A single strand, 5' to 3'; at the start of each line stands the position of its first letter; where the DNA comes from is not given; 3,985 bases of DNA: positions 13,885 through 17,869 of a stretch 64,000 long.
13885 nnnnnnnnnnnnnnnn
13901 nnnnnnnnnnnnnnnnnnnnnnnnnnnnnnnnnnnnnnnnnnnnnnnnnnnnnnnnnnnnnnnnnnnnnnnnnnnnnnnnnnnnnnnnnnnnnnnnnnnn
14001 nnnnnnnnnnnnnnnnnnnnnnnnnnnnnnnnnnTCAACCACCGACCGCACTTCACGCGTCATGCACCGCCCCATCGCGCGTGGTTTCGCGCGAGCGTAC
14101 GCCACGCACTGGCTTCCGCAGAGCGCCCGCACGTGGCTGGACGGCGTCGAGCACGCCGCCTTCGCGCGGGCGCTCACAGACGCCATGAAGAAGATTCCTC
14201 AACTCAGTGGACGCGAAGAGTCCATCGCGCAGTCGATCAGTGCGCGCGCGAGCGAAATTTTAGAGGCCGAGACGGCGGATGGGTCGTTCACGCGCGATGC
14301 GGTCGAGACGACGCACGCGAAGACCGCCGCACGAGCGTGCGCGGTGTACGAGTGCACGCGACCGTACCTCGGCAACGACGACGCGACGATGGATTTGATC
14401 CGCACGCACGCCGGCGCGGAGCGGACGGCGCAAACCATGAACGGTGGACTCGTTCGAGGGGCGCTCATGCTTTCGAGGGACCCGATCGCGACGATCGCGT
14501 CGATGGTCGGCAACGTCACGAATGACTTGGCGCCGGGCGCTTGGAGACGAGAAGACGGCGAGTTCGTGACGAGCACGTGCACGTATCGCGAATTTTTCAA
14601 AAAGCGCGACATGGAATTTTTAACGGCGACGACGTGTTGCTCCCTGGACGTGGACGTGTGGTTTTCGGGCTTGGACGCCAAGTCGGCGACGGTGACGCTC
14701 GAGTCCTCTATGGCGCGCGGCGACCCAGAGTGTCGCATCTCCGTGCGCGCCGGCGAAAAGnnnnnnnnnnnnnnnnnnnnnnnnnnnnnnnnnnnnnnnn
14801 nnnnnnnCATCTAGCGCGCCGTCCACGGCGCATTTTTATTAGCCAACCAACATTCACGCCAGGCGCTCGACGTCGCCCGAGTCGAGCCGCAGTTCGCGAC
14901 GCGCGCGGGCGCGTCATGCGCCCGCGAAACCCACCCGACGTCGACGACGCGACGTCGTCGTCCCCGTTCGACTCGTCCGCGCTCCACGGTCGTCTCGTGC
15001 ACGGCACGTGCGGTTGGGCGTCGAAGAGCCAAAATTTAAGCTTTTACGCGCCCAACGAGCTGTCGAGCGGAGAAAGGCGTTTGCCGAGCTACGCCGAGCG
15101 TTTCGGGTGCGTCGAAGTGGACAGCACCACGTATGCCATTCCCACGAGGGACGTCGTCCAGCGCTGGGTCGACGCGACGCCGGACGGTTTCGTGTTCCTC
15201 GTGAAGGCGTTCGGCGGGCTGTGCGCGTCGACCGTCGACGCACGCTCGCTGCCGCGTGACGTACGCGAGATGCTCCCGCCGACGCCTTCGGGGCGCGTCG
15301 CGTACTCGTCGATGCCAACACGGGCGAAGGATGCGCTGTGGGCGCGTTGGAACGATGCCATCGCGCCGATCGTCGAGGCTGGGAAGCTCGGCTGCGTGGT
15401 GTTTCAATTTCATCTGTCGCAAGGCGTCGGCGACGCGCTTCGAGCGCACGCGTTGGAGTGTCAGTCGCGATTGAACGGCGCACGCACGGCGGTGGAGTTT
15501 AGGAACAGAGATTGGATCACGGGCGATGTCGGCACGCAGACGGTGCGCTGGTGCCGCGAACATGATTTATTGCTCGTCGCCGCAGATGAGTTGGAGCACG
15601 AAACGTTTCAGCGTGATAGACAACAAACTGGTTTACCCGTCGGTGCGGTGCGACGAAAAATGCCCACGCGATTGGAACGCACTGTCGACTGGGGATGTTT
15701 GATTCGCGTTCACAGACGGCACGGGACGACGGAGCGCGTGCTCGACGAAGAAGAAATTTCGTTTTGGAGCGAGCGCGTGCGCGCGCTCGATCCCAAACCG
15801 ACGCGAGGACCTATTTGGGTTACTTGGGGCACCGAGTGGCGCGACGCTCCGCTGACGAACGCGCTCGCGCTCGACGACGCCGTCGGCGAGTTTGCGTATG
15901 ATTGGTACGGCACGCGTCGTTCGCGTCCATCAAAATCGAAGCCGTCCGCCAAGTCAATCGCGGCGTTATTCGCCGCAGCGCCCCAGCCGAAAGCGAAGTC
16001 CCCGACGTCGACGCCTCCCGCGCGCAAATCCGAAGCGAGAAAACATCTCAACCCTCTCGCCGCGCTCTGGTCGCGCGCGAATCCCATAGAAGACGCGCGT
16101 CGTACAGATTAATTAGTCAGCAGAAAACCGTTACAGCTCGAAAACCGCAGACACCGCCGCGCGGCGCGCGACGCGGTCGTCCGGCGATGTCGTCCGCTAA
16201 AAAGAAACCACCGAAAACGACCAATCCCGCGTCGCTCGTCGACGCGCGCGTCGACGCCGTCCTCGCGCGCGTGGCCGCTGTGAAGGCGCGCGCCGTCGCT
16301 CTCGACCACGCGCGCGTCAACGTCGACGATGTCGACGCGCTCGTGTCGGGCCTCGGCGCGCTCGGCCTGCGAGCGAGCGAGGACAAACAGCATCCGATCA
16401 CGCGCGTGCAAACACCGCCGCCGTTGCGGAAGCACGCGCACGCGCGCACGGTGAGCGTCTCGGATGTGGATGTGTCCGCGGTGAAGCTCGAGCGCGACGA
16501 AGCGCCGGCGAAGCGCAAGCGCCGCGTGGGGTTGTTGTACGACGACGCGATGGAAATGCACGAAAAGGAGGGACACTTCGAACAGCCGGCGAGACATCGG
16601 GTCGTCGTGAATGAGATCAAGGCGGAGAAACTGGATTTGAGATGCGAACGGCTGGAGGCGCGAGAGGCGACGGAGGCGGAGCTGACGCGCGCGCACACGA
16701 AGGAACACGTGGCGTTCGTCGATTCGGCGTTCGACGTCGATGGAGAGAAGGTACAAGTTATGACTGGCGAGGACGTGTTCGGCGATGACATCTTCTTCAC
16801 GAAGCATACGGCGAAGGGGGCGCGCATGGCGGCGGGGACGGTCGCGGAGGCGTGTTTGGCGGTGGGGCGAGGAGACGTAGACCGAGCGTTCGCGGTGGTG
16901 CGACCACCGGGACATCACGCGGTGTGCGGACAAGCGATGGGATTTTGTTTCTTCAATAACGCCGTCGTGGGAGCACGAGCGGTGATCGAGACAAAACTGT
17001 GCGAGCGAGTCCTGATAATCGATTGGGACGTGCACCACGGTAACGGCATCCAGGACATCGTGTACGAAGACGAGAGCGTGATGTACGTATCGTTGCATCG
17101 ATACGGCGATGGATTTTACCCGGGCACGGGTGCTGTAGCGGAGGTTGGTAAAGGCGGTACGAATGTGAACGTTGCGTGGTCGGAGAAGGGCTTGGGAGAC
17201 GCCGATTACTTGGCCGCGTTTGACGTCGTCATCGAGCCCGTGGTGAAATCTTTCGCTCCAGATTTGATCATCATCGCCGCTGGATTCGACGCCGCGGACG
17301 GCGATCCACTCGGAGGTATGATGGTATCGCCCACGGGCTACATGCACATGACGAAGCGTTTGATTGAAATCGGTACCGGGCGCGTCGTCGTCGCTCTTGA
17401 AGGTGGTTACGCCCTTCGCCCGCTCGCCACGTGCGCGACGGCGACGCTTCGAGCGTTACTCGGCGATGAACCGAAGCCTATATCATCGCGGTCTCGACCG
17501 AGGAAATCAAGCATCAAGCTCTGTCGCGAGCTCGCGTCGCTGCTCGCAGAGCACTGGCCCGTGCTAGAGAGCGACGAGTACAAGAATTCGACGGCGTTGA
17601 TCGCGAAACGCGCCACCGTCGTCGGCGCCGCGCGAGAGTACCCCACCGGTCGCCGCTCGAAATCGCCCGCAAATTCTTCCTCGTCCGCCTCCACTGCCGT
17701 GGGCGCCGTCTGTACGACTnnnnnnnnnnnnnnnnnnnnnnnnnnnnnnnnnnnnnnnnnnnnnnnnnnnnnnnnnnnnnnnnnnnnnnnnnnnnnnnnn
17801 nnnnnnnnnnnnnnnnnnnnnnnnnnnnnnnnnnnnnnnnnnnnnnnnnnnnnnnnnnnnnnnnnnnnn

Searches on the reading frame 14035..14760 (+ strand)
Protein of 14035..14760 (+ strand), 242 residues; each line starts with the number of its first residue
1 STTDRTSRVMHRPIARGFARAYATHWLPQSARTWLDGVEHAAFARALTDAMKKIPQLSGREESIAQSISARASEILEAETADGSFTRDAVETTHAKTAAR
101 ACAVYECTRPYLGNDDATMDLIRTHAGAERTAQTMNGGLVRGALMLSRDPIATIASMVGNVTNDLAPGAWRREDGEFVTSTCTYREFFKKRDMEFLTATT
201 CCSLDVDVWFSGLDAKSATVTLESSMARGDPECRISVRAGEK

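Call 43: search_protein_families(library=pfam, proteins=[window:14035-14760:+], max_evalue=0.001)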
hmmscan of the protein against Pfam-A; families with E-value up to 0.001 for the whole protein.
window:14035-14760:+ (242 aa): 1 family
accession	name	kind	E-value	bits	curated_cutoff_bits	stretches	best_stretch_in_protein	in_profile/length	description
PF14196.11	ATC_hydrolase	-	0.00033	21.9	28.1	0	176-235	87-143/145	L-2-amino-thiazoline-4-carboxylic acid hydrolase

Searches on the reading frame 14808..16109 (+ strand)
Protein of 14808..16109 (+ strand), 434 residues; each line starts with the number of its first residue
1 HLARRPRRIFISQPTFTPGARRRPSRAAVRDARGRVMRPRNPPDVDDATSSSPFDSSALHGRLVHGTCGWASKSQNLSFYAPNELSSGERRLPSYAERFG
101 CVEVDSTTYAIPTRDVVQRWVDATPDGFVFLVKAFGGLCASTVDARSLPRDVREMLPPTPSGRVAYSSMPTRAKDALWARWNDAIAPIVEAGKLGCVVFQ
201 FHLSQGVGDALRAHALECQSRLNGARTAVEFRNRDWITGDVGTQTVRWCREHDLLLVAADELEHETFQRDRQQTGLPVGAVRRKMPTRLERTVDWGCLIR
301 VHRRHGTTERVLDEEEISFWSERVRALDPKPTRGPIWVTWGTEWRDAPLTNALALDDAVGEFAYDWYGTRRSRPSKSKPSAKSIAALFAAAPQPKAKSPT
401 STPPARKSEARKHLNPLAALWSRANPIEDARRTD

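Call 43: search_protein_families(library=pfam, proteins=[window:14808-16109:+], max_evalue=0.001)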
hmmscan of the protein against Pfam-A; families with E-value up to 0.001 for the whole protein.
window:14808-16109:+ (434 aa): 1 family
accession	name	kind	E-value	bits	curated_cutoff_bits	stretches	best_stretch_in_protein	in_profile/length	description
PF01904.24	DUF72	-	1.3e-35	123.9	25.3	1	82-356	2-215/217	Protein of unknown function DUF72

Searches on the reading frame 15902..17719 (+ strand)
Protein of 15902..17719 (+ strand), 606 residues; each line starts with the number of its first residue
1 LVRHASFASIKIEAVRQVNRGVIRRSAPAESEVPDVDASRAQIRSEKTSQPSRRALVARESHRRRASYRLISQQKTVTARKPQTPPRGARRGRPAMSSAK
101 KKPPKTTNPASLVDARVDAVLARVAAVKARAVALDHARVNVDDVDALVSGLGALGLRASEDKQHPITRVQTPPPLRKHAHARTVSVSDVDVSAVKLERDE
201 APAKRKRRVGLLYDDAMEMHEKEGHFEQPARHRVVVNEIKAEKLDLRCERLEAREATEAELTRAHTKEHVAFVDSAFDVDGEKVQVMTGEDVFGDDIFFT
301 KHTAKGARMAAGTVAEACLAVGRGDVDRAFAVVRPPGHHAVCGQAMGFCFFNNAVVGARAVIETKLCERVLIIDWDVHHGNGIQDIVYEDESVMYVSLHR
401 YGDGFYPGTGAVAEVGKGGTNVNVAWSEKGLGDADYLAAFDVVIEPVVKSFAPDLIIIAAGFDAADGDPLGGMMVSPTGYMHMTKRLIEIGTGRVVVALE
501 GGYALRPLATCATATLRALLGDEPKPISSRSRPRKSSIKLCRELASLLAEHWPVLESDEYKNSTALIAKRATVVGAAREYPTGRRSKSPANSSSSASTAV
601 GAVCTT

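Call 43: search_protein_families(library=pfam, proteins=[window:15902-17719:+], max_evalue=0.001)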
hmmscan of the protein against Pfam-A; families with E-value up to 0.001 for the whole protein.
window:15902-17719:+ (606 aa): 1 family
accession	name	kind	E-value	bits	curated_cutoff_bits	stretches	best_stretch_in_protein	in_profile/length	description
PF00850.24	Hist_deacetyl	-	1.3e-89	300.9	27.9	1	225-519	1-298/298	Histone deacetylase domain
